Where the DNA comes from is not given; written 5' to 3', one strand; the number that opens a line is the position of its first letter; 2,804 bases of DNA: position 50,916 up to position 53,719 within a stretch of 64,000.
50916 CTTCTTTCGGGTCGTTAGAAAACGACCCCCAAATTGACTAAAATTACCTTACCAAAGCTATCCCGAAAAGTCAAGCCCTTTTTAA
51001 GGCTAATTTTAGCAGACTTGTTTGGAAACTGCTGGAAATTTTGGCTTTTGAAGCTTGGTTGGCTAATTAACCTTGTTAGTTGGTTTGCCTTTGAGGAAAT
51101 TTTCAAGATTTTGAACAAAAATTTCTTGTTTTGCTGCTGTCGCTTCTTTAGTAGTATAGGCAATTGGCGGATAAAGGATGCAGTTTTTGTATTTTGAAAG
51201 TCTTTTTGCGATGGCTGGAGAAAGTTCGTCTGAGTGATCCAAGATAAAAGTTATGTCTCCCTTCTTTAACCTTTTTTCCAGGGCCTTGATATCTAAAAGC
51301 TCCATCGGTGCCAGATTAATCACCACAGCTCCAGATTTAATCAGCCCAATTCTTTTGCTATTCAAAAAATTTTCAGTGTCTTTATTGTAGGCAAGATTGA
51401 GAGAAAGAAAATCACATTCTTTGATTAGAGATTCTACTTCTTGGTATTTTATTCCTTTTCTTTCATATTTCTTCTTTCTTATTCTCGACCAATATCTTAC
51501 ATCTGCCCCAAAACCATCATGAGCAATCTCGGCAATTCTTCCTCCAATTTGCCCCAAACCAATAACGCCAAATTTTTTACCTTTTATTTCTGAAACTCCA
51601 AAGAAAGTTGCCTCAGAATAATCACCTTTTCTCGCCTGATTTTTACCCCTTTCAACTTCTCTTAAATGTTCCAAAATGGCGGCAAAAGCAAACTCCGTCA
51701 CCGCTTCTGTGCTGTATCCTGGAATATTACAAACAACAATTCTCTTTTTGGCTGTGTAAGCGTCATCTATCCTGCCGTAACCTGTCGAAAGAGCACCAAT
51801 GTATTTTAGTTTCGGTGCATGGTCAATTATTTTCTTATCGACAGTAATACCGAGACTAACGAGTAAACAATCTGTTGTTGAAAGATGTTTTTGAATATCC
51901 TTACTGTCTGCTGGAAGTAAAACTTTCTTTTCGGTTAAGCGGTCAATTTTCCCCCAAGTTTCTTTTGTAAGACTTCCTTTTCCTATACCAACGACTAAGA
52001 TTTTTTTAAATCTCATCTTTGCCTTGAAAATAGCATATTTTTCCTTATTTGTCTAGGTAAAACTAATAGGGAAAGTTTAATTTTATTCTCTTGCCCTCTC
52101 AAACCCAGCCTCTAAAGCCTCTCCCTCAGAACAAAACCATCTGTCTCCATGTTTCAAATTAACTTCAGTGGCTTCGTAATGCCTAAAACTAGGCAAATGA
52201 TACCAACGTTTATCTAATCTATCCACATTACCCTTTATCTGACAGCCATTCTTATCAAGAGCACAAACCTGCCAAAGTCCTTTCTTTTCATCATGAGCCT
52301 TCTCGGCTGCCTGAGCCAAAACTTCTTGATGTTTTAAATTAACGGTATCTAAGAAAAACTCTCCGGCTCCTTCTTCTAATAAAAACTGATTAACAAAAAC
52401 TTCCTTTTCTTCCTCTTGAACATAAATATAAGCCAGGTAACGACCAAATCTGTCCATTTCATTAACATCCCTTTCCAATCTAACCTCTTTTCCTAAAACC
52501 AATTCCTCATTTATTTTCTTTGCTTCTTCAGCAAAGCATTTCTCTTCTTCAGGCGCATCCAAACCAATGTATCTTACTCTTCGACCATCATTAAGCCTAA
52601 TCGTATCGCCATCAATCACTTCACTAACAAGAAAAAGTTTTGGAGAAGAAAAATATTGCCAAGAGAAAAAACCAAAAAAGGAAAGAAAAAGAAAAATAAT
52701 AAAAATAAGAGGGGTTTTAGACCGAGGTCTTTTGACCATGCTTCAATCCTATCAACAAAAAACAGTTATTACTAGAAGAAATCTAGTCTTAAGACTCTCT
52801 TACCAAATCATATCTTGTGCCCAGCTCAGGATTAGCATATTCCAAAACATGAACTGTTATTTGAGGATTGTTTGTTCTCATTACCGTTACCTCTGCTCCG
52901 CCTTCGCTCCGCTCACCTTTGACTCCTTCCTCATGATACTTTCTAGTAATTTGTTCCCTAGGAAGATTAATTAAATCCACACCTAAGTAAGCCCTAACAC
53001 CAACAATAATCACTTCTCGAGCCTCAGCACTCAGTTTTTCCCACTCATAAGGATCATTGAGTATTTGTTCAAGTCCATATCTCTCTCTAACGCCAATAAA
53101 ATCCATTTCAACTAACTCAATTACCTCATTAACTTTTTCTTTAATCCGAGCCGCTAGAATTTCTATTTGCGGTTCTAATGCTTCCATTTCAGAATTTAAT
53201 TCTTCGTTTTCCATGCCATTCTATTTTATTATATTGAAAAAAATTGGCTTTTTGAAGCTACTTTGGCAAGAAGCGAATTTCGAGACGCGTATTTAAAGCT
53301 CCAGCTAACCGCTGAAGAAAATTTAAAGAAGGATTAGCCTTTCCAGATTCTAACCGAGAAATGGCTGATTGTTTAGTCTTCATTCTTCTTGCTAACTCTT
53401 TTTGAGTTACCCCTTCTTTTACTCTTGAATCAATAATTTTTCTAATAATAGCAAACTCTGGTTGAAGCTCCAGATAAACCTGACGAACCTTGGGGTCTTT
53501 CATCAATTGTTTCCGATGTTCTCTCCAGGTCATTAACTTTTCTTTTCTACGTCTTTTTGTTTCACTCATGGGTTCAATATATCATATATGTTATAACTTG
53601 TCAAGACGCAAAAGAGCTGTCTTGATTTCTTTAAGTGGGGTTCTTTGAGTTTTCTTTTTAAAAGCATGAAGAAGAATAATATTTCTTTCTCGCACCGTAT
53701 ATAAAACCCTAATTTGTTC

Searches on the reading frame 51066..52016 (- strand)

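Call 27: search_protein_families(library=pfam, proteins=[window:51066-52016:-], max_evalue=0.001)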
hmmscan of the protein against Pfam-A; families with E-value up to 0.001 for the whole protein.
window:51066-52016:- (317 aa): 3 families
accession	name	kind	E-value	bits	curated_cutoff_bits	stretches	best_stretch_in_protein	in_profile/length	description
PF02826.25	2-Hacid_dh_C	-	1.1e-35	123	25.1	1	111-285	1-177/178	D-isomer specific 2-hydroxyacid dehydrogenase, NAD binding domain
PF00389.36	2-Hacid_dh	-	7.3e-22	77.9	24.6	1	29-317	21-134/134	D-isomer specific 2-hydroxyacid dehydrogenase, catalytic domain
PF03446.21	NAD_binding_2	-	4.3e-06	27.3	21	1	148-258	1-115/161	NAD binding domain of 6-phosphogluconate dehydrogenase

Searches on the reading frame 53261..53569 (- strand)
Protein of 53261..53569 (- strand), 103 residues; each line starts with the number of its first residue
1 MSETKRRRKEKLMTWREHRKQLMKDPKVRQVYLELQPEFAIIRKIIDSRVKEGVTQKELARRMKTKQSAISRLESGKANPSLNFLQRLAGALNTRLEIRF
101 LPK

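Call 27: search_protein_families(library=pfam, proteins=[window:53261-53569:-], max_evalue=0.001)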
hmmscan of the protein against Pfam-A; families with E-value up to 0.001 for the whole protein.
window:53261-53569:- (103 aa): 6 families
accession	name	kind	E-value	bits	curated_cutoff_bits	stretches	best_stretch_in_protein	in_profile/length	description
PF01381.28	HTH_3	-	9.4e-14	51.6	23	1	49-97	5-53/55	Helix-turn-helix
PF13560.12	HTH_31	-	2.1e-09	38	27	1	49-94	10-56/64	Helix-turn-helix domain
PF12844.13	HTH_19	-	5.6e-06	26.6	30.2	1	49-93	8-52/64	Helix-turn-helix domain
PF13443.12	HTH_26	-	6.6e-05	23.5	22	1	52-96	9-54/63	Cro/C1-type HTH DNA-binding domain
PF13744.12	HTH_37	-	7.1e-05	23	27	1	39-99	17-78/80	Helix-turn-helix domain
PF04545.22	Sigma70_r4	-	0.00087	19.2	24.1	0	43-75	10-42/50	Sigma-70, region 4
